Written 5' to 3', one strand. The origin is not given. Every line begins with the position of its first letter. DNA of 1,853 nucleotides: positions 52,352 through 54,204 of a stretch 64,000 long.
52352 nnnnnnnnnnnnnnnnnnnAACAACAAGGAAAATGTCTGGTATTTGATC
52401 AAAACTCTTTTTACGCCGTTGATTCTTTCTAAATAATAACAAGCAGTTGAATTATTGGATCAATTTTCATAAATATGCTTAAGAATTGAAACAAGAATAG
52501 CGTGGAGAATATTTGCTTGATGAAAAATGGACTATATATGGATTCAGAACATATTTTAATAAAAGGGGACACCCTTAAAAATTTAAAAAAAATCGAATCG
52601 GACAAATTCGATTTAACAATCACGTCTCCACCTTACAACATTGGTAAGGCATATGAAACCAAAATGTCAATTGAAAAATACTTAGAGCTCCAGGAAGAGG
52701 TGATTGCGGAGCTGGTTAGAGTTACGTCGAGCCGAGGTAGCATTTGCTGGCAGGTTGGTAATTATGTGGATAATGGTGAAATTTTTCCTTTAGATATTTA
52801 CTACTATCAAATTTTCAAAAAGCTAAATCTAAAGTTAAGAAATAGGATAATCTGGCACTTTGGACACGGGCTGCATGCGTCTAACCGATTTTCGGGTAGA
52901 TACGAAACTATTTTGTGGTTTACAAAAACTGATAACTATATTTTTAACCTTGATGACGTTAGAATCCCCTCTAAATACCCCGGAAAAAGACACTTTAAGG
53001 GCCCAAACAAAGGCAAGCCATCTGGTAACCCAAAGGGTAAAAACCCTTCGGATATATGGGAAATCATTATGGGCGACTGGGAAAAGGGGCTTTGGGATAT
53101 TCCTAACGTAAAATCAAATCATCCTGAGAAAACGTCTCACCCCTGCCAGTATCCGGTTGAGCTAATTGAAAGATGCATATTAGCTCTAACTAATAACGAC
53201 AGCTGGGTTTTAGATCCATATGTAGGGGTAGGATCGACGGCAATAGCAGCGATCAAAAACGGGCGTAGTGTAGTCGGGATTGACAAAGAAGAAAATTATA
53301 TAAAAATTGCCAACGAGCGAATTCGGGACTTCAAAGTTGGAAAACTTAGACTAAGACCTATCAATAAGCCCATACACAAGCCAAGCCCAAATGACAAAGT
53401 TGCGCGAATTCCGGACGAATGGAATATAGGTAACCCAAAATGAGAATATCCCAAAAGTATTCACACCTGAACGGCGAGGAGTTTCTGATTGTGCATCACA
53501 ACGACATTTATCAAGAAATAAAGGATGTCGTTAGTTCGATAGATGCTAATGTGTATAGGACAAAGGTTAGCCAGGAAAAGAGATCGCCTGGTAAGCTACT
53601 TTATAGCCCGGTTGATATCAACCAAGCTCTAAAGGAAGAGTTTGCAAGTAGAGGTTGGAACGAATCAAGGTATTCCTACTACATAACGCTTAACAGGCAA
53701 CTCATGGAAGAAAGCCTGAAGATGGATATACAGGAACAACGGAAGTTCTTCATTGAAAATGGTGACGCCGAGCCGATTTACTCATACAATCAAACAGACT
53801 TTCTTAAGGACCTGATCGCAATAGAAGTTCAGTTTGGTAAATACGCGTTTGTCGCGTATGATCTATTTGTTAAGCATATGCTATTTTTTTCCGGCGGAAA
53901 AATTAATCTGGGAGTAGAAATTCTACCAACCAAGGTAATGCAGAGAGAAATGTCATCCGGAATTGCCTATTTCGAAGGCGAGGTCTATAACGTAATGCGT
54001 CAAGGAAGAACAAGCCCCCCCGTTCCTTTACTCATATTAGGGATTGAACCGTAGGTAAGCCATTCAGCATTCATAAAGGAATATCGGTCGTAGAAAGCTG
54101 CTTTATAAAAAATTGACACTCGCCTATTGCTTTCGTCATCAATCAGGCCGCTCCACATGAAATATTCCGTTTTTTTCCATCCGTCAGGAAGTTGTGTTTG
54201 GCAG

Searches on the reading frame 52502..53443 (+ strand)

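Call 52: search_protein_families(library=phrogs, proteins=[window:52502-53443:+], max_evalue=0.00001)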
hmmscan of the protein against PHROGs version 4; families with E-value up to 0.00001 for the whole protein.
window:52502-53443:+ (313 aa): 11 families
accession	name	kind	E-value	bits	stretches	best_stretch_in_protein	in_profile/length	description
phrog_67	-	other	4.9e-56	192.2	1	8-289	115-378/743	DNA methyltransferase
phrog_498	-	other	3e-25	89.8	1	11-278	195-424/633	DNA methyltransferase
phrog_3008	-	other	6.6e-19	69.1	1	197-280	134-217/244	DNA methyltransferase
phrog_18293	-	other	2.8e-16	60.6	1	208-279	40-112/119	methyltransferase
phrog_23148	-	unknown function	6.4e-14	53.3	1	171-276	43-148/165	-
phrog_6025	-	other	4e-12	47.2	1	14-132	9-122/192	DNA methyltransferase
phrog_23085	-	unknown function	1e-10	42.4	1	197-279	28-110/138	-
phrog_12517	-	unknown function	1.1e-10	42.2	1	12-118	155-268/316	-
phrog_6952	-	other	4.6e-10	40.6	1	207-278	110-179/181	DNA methyltransferase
phrog_8769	-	other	1.8e-09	38.3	1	230-275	9-54/71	methyltransferase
phrog_18146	-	other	9.9e-09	35.6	0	200-261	36-98/452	DNA methyltransferase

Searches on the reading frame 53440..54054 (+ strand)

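Call 52: search_protein_families(library=phrogs, proteins=[window:53440-54054:+], max_evalue=0.00001)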
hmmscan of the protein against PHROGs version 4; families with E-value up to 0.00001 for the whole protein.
window:53440-54054:+ (204 aa): 1 family
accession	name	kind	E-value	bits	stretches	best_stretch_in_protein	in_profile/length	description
phrog_28079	-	DNA, RNA and nucleotide metabolism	8.1e-76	255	1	1-204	1-203/203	restriction endonuclease II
